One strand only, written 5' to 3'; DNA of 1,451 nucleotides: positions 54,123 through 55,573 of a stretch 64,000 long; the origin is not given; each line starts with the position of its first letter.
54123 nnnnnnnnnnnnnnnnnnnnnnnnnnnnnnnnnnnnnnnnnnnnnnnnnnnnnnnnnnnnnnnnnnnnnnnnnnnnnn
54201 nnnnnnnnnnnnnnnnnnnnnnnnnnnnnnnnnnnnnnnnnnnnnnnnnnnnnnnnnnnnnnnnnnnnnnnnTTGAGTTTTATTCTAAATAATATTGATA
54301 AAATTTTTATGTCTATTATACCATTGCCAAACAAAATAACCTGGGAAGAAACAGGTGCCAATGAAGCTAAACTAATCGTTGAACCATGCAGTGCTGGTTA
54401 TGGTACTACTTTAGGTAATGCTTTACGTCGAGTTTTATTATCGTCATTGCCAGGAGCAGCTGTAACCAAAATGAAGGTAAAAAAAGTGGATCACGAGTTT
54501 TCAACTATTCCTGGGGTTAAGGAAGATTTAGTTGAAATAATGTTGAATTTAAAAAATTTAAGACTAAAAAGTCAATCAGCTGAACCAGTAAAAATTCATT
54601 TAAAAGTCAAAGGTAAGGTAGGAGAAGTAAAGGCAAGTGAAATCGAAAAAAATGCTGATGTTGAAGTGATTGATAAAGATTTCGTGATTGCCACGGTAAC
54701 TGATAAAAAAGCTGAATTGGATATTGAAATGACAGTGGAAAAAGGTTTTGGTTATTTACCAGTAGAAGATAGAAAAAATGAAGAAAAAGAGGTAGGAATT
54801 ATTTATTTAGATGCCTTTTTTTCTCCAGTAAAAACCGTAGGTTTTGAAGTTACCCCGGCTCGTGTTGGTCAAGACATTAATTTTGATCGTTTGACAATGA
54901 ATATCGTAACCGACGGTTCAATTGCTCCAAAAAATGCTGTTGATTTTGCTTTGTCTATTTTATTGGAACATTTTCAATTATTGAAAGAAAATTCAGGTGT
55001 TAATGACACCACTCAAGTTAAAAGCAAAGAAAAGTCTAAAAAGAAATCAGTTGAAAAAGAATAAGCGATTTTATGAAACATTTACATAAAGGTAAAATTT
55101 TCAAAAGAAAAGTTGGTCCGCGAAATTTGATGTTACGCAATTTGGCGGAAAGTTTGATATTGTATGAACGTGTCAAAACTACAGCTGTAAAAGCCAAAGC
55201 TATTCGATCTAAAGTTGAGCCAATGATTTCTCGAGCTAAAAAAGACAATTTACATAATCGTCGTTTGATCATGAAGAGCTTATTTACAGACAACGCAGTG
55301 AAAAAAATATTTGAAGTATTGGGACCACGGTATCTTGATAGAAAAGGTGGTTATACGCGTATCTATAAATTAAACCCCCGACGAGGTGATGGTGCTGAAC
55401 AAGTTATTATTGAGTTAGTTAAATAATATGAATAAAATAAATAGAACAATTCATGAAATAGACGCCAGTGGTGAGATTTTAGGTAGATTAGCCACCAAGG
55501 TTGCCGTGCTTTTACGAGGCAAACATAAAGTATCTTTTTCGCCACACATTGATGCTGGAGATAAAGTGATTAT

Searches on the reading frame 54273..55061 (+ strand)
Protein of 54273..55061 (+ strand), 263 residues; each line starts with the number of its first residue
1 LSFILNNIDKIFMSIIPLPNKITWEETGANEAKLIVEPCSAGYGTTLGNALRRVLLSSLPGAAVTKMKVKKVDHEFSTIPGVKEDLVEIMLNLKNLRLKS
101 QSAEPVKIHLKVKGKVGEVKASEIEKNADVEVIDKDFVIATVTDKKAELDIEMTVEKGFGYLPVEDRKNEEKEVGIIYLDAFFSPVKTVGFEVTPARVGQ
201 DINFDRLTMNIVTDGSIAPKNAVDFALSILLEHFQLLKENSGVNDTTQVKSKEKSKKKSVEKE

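Call 68: search_protein_families(library=pfam, proteins=[window:54273-55061:+], max_evalue=0.1)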
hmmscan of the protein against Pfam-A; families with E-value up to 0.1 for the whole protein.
window:54273-55061:+ (263 aa): 4 families
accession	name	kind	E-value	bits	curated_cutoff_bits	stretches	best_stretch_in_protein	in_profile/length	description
PF01000.31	RNA_pol_A_bac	-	2.5e-29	102.4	33.9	1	68-184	2-119/119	RNA polymerase Rpb3/RpoA insert domain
PF01193.29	RNA_pol_L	-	1.8e-19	69.7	24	1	38-234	2-74/74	RNA polymerase Rpb3/Rpb11 dimerisation domain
PF13656.11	RNA_pol_L_2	-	0.022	14.9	27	0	205-239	40-74/75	RNA polymerase Rpb3/Rpb11 dimerisation domain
PF22963.3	Ig_NUP210_3rd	-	0.094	13.4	27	0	65-106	56-97/105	NUP210 Ig-like domain 3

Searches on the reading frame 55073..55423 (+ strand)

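Call 68: search_protein_families(library=pfam, proteins=[window:55073-55423:+], max_evalue=0.1)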
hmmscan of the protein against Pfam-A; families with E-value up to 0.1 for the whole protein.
window:55073-55423:+ (117 aa): 1 family
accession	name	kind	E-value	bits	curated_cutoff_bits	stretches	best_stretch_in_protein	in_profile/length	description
PF01196.24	Ribosomal_L17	-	2.8e-35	121.5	27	1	20-116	1-97/97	Ribosomal protein L17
